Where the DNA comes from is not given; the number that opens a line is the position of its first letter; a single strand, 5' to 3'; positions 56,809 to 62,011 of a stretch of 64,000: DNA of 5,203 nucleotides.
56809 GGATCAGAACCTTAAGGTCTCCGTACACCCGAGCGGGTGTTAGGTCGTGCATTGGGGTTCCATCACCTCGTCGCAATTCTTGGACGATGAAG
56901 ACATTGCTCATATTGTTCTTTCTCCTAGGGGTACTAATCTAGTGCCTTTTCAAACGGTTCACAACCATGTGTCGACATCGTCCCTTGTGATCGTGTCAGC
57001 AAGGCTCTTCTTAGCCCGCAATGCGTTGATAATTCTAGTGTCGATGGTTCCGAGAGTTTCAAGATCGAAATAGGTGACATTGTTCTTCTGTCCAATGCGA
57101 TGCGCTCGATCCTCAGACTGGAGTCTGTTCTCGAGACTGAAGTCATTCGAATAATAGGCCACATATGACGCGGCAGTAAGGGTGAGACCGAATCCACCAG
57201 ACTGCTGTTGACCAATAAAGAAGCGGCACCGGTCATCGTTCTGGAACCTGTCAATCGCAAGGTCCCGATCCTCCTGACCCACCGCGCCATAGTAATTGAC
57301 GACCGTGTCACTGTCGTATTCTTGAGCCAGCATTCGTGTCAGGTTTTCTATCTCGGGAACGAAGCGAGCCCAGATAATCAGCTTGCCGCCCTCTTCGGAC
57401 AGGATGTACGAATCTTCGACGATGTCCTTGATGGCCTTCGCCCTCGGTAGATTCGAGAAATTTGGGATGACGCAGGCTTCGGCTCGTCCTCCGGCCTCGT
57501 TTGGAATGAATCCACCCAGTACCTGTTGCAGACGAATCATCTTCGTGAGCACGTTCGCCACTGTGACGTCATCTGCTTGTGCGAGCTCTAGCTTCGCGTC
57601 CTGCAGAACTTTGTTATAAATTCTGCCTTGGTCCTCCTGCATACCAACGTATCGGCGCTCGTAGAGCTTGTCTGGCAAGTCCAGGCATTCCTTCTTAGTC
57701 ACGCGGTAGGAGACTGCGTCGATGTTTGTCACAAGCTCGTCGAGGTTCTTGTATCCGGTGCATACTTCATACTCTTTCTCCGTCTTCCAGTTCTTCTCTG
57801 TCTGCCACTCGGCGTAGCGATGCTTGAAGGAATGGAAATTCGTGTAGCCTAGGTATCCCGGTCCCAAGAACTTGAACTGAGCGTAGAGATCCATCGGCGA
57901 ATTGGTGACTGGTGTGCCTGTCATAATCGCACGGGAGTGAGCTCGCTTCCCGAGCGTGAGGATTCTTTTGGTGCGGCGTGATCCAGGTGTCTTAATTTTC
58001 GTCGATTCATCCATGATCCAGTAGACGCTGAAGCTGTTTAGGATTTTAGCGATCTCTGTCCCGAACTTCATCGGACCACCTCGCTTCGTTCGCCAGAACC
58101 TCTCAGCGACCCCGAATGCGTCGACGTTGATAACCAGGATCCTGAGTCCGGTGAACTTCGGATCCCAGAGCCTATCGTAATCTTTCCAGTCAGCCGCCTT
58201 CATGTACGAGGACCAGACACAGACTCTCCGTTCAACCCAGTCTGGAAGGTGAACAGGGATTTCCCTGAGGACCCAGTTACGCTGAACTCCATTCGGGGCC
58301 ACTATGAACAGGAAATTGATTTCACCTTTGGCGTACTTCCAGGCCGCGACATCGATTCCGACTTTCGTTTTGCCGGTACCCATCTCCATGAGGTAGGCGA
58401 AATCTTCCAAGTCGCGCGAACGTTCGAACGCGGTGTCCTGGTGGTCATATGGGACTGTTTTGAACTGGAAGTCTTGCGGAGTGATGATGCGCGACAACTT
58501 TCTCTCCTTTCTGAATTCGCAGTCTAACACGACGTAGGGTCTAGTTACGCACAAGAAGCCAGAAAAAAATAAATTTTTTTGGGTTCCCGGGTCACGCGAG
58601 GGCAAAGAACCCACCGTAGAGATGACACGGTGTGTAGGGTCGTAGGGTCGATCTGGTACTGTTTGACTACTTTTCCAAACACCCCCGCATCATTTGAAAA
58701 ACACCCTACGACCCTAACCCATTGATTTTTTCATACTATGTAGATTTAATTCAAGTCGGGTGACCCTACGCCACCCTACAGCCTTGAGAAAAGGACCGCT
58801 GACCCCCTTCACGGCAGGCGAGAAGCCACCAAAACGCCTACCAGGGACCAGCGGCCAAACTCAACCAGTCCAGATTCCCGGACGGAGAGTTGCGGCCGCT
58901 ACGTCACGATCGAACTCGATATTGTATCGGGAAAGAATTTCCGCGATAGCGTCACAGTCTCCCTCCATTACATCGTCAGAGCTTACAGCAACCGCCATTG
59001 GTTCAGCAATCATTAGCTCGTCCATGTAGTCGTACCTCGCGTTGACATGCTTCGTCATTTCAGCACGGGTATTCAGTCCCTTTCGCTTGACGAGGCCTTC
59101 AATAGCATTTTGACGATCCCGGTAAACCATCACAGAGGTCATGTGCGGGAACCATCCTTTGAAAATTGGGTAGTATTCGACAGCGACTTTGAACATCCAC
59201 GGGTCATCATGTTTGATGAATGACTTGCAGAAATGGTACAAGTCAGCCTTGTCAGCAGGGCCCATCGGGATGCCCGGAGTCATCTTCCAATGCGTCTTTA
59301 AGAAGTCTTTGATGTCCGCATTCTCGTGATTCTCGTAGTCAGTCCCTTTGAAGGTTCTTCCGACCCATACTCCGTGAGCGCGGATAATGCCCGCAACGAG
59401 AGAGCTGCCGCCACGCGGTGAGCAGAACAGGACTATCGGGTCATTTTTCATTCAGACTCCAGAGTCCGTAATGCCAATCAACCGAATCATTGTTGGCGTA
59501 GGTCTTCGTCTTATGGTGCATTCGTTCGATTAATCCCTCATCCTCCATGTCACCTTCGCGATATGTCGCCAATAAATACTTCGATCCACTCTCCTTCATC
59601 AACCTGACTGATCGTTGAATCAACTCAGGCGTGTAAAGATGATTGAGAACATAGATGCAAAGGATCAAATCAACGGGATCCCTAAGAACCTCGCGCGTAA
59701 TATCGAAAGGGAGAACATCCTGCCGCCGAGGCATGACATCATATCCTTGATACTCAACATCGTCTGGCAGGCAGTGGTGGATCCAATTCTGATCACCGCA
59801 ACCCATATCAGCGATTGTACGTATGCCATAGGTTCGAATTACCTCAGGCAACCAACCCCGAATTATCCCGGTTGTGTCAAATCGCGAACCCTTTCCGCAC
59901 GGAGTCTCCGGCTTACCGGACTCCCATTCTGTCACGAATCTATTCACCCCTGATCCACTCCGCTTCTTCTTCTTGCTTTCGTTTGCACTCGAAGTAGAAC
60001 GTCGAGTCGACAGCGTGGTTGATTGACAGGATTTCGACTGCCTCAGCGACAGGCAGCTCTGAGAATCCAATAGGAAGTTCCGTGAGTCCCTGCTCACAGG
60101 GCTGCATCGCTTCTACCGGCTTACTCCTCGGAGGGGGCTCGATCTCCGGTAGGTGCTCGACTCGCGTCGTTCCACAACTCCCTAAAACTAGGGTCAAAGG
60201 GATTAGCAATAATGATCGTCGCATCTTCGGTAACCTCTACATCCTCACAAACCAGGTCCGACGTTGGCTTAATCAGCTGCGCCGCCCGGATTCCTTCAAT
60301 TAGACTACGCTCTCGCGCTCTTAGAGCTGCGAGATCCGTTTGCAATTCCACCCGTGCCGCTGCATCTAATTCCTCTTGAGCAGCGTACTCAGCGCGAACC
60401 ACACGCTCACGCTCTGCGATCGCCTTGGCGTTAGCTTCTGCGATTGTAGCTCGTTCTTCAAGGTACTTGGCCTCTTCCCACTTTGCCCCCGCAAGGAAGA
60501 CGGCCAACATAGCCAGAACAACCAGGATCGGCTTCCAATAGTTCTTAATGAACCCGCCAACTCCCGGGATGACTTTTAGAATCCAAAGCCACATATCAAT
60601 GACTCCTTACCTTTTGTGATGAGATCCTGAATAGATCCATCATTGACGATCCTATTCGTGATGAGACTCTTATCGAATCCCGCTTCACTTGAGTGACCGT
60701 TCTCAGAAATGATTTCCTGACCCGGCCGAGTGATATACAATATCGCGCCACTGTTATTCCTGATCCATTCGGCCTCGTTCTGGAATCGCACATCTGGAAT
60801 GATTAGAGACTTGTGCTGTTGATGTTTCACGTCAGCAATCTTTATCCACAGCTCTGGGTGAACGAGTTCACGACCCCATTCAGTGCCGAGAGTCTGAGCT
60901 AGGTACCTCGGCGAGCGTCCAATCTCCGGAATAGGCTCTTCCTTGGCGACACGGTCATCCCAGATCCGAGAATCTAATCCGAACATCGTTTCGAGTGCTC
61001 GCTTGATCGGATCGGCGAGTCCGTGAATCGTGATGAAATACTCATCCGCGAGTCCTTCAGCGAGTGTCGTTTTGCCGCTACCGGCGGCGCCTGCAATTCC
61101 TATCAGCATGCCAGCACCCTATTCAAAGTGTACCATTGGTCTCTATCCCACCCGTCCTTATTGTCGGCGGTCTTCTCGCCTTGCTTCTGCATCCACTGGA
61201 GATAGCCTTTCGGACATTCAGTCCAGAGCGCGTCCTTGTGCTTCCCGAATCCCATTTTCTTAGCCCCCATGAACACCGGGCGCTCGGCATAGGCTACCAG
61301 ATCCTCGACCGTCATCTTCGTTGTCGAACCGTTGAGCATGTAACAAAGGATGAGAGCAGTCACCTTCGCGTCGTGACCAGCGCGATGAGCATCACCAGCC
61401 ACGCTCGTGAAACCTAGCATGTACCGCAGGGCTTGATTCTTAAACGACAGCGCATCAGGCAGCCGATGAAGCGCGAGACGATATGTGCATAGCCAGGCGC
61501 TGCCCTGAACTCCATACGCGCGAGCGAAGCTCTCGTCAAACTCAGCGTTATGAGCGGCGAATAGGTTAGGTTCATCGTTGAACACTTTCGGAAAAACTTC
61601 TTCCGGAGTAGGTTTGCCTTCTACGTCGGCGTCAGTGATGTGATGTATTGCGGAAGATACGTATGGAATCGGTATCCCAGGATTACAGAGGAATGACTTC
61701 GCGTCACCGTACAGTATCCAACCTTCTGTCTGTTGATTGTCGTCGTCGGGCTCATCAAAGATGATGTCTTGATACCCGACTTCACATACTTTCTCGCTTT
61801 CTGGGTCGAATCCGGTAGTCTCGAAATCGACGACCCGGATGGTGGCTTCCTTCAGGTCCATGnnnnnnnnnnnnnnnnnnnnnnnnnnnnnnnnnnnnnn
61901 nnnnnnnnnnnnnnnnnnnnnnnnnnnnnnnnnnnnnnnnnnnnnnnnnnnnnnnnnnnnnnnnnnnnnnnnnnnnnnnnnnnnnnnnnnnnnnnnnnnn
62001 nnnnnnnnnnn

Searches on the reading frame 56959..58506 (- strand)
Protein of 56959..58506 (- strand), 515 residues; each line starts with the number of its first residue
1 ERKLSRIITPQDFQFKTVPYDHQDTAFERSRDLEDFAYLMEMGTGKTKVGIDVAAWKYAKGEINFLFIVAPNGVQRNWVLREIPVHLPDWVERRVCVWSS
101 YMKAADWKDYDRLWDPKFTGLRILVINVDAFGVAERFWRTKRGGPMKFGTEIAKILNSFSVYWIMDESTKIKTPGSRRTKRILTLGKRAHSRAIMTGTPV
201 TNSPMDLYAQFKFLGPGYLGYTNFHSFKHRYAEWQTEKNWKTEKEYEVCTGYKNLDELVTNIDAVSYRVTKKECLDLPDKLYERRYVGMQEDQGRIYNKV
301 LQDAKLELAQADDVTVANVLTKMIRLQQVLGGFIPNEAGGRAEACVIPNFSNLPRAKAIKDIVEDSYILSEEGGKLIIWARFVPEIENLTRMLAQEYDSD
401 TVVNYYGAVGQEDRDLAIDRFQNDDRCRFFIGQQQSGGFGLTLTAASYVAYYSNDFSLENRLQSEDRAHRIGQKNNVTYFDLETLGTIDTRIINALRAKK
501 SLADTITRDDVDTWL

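Call 9: search_protein_families(library=pfam, proteins=[window:56959-58506:-], max_evalue=0.01)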
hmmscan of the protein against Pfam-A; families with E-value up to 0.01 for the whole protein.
window:56959-58506:- (515 aa): 2 families
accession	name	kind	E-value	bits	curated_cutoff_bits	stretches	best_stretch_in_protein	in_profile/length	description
PF00176.29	SNF2-rel_dom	-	2.6e-18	66.6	24.9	1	41-329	25-284/290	SNF2-related domain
PF00271.37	Helicase_C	-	2e-12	47.8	23.5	1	367-472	10-110/110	Helicase conserved C-terminal domain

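Call 10: search_protein_families(library=phrogs, proteins=[window:56959-58506:-], max_evalue=0.001)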
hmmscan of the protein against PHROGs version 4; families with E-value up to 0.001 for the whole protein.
window:56959-58506:- (515 aa): 8 families
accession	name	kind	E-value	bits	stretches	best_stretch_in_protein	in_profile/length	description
phrog_62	-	DNA, RNA and nucleotide metabolism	7.9e-117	392.6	1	12-509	690-1135/1881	DNA helicase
phrog_29996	-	unknown function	3.6e-30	105.7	1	162-505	840-1162/1189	-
phrog_16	-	DNA, RNA and nucleotide metabolism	1.1e-07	31.5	1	338-425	470-541/986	DNA helicase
phrog_11801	-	other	1.6e-07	29.9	1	194-315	1103-1235/2269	DNA methyltransferase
phrog_24008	-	DNA, RNA and nucleotide metabolism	1.5e-06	27.4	1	160-214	594-648/1006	helicase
phrog_11354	-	unknown function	2.4e-06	28.2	1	423-501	20-99/116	-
phrog_21391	-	DNA, RNA and nucleotide metabolism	2.1e-05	22.8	1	352-440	1337-1423/2021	DNA helicase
phrog_1685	-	unknown function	4e-05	22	0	194-316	1101-1233/2278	-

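Call 38: find_homologous_proteins(query=window:56959-58506:-)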
Query window:56959-58506:- (515 aa): 7949 proteins with E <= 0.001 among 8000 candidates; the best 120 are listed.
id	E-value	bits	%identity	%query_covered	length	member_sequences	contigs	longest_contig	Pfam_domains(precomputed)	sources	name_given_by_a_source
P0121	0.0e+0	1189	100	99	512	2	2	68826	PF00176.30,PF00271.38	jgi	-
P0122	6.6e-281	951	79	99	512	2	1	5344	PF00176.30,PF00271.38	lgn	-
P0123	6.8e-217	739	65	99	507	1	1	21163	PF00176.30,PF00271.38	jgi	-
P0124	1.0e-215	736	64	99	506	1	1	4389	PF00176.30,PF00271.38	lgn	-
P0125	6.1e-215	733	63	99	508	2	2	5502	PF00176.30,PF00271.38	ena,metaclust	metaclust:\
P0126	1.1e-212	725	62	99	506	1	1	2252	PF00176.30,PF00271.38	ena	-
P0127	5.7e-210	717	62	99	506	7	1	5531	PF00176.30,PF00271.38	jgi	jgi:hypothetical protein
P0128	6.5e-210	716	62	99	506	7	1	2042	PF00176.30,PF00271.38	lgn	-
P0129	3.7e-205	701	61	99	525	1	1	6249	PF00176.30,PF00271.38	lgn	-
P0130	8.8e-205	699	61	99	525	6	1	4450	PF00176.30,PF00271.38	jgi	jgi:hypothetical protein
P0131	3.3e-204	698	60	99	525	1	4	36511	PF00176.30,PF00271.38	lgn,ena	-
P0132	2.6e-175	602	54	99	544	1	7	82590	PF00176.30,PF00271.38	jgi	jgi:hypothetical protein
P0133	4.0e-175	602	57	92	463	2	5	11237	PF00176.30,PF00271.38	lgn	-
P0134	8.0e-174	597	54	99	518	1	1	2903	PF00176.30,PF00271.38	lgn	-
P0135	2.9e-173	595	56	98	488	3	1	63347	PF00176.30,PF00271.38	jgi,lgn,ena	-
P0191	4.4e-146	506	48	98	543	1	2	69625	PF00176.30,PF00271.38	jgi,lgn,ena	-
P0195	2.3e-142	494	49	98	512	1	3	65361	PF00176.30,PF00271.38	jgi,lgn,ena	-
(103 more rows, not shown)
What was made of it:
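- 56959..58497 (-): SNF2-family helicase, first gene after module B. The start is placed at 58497 from the identical 512-aa database protein. Calls 9, 10, 38.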

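Call 39: find_encoding_contigs(protein=P0122, flank=10000, max_places=4)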
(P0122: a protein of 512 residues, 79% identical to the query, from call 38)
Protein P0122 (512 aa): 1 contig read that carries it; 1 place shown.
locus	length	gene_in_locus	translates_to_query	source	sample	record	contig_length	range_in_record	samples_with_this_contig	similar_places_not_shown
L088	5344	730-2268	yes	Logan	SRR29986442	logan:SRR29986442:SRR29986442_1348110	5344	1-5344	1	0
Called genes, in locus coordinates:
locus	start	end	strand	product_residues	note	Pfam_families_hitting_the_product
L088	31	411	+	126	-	-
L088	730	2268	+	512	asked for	PF00176:SNF2-rel_dom, PF00271:Helicase_C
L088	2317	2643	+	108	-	PF23992:Pam3_gp32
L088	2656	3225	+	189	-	PF23984:DUF7307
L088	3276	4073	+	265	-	PF23977:Pam3_Gp34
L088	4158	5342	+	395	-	?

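Call 40: find_encoding_contigs(protein=P0121, flank=10000, max_places=3)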
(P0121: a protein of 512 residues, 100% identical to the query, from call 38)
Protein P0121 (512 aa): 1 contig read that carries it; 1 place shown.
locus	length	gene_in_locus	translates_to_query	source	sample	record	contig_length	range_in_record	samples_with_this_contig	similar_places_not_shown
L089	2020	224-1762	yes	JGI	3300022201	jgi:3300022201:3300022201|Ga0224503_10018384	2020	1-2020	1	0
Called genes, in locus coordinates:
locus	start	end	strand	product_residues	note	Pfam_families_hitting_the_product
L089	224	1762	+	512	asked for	PF00176:SNF2-rel_dom, PF00271:Helicase_C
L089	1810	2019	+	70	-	?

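Call 46: find_encoding_contigs(protein=P0132, flank=6000, max_places=1)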
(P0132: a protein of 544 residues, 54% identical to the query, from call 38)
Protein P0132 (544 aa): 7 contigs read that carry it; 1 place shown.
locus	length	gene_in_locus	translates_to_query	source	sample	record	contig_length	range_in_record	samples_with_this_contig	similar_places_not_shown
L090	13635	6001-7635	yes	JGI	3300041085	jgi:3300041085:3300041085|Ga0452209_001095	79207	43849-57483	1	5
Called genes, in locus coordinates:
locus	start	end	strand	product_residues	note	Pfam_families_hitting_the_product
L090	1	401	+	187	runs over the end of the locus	PF05838:Glyco_hydro_108, PF09374:PG_binding_3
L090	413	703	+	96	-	-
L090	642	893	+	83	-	-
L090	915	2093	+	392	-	-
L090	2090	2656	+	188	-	PF21448:DNMK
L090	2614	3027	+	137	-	-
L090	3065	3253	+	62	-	-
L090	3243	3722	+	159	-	PF13489:Methyltransf_23 (weak)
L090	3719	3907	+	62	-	-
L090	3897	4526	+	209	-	-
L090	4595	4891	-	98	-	-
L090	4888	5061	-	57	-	-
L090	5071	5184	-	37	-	-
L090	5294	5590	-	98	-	-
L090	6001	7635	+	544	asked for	PF00176:SNF2-rel_dom, PF00271:Helicase_C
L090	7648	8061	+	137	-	PF23992:Pam3_gp32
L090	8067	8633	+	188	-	PF23984:DUF7307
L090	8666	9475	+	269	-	PF23977:Pam3_Gp34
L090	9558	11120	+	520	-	PF22548:AEP-TOTE, PF08708:PriCT_1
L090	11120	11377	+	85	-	-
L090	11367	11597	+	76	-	-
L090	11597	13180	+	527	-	PF00580:UvrD-helicase, PF13245:AAA_19, PF13604:AAA_30 (faint), PF13361:UvrD_C, PF13538:UvrD_C_2 (weak)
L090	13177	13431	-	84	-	-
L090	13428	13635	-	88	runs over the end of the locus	-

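Call 51: find_related_loci(query=A5, collection=viral_contigs, flank=3000)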
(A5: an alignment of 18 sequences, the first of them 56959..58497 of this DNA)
Query A5 (512 aa) in viral_contigs; peptide patterns used: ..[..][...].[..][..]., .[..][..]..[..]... (x = any residue, [..] = any of these).
600 stretches matched a pattern (row limit reached: there are more); 599 encode a relative of the query (tblastn E <= 1e-3); the best 80 are kept; 80 distinct loci.
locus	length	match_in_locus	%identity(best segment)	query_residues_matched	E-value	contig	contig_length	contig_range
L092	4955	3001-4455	45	4-512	1e-132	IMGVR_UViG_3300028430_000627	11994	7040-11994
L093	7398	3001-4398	46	9-512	6e-132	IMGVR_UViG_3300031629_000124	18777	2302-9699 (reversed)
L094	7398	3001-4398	46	9-512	3e-131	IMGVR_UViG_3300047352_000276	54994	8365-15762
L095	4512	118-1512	46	9-512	2e-131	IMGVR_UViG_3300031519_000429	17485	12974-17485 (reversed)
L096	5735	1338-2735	45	9-512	9e-131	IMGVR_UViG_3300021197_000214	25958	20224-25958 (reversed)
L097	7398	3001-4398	45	9-512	9e-130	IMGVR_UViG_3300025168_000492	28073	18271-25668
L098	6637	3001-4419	46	5-512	8e-130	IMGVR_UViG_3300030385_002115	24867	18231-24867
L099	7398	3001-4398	44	9-512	6e-129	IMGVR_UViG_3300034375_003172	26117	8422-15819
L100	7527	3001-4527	43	9-512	1e-127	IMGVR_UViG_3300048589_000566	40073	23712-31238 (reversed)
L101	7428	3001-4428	43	9-512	4e-125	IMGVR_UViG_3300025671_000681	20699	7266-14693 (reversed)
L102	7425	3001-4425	44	10-512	6e-125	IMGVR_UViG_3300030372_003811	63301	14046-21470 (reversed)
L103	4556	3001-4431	43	8-512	3e-124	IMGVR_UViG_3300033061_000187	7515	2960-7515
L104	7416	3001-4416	42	10-507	1e-123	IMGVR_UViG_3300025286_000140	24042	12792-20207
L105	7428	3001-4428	42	9-512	6e-123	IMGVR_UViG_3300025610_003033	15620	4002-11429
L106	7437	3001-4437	43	9-512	7e-123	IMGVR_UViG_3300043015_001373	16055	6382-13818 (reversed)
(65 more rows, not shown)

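Call 52: find_encoding_contigs(protein=P0191, flank=4000, max_places=1)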
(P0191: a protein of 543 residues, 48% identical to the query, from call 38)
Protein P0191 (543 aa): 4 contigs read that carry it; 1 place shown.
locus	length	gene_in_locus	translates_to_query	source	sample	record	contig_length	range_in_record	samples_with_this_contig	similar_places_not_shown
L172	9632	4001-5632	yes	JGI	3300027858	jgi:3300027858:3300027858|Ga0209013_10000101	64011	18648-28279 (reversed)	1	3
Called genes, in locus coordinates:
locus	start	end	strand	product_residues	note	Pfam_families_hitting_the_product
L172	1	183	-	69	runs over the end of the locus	-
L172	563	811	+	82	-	-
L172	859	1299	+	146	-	-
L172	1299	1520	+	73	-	-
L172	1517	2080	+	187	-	PF13489:Methyltransf_23 (weak)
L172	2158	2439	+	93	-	-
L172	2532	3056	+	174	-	PF21448:DNMK (faint)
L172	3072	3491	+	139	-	-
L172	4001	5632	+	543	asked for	PF00176:SNF2-rel_dom, PF00271:Helicase_C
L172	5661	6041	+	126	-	PF23992:Pam3_gp32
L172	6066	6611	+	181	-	PF23984:DUF7307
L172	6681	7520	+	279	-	PF23977:Pam3_Gp34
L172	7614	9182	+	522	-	PF22548:AEP-TOTE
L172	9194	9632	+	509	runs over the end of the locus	PF00580:UvrD-helicase, PF13245:AAA_19, PF13361:UvrD_C, PF13538:UvrD_C_2 (weak)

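Call 91: search_protein_families(library=pfam, proteins=[L090:5294-5590:-, L090:5071-5184:-, L090:4888-5061:-, L090:4595-4891:-, L088:31-411:+, L172:3072-3491:+], max_evalue=0.01)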
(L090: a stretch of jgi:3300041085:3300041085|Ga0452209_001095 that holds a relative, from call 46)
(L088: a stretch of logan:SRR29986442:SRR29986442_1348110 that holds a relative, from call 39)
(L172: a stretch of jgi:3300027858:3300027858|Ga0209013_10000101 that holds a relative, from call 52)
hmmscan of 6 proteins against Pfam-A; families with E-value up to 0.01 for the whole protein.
L090:5294-5590:- (98 aa): 0 families

L090:5071-5184:- (37 aa): 0 families

L090:4888-5061:- (57 aa): 0 families

L090:4595-4891:- (98 aa): 0 families

L088:31-411:+ (126 aa): 0 families

L172:3072-3491:+ (139 aa): 0 families

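Call 103: find_encoding_contigs(protein=P0195, flank=3000, max_places=1)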
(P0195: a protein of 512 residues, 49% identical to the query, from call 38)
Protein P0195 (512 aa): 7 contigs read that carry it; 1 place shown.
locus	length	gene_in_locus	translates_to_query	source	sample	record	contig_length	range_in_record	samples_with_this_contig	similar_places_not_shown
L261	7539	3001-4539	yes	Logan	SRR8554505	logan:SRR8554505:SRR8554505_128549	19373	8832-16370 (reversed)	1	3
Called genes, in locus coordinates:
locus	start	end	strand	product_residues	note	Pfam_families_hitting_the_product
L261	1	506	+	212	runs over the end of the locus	PF00574:CLP_protease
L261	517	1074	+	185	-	PF21448:DNMK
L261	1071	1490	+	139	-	-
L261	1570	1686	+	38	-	-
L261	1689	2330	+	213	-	-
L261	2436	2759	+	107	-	-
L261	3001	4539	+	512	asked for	PF00176:SNF2-rel_dom, PF00271:Helicase_C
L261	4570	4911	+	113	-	PF23992:Pam3_gp32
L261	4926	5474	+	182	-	PF23984:DUF7307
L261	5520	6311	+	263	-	PF23977:Pam3_Gp34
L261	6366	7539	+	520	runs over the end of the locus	PF22548:AEP-TOTE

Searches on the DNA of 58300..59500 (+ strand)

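Call 8: search_dna_similar(query=window:58300-59500:+, collection=phages, mode=distant, max_rows=30)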
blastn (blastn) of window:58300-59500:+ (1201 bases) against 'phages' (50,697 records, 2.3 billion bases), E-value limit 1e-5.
No match.

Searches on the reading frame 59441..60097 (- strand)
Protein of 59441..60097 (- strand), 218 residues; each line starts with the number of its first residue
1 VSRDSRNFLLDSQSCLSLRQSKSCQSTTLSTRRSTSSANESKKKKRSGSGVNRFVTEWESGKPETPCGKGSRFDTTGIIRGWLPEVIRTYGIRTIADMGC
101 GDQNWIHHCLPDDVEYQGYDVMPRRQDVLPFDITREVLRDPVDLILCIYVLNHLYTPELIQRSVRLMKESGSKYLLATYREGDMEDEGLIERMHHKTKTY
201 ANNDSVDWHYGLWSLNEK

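Call 9: search_protein_families(library=pfam, proteins=[window:59441-60097:-], max_evalue=0.01)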
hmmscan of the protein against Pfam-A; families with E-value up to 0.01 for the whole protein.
window:59441-60097:- (218 aa): 3 families
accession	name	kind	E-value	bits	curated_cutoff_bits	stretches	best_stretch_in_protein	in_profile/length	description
PF13489.12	Methyltransf_23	-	2.2e-05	24.7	27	1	96-183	27-123/164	Methyltransferase domain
PF08242.18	Methyltransf_12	-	0.00031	21.9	30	0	97-171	2-96/98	Methyltransferase domain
PF05148.21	Methyltransf_8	-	0.0097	16.2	27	0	93-174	74-155/219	Hypothetical methyltransferase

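Call 10: search_protein_families(library=phrogs, proteins=[window:59441-60097:-], max_evalue=0.001)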
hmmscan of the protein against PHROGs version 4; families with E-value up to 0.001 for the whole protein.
window:59441-60097:- (218 aa): 1 family
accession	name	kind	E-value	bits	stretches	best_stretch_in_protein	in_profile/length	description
phrog_3382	-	other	5.6e-22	79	1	53-182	9-150/207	methyltransferase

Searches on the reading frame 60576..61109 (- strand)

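Call 28: search_protein_families(library=pfam, proteins=[window:60576-61109:-], max_evalue=0.001)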
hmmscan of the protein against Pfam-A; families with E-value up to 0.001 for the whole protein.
window:60576-61109:- (177 aa): 2 families
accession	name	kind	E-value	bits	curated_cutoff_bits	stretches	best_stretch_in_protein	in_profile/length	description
PF21448.3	DNMK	-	3.8e-20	72.9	27.1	1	68-166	131-232/232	Deoxynucleotide monophosphate kinase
PF13238.12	AAA_18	-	0.00075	20.4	29.4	0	3-35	1-25/128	AAA domain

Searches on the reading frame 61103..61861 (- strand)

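Call 28: search_protein_families(library=pfam, proteins=[window:61103-61861:-], max_evalue=0.001)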
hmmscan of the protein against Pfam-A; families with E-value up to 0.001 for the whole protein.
window:61103-61861:- (252 aa): 2 families
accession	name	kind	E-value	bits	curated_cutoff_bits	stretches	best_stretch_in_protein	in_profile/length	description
PF00929.31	RNase_T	-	4.3e-13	50.6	24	1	10-171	2-163/164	Exonuclease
PF12843.12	QSregVF_b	-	4.7e-05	23.6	22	1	201-228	11-38/66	Putative quorum-sensing-regulated virulence factor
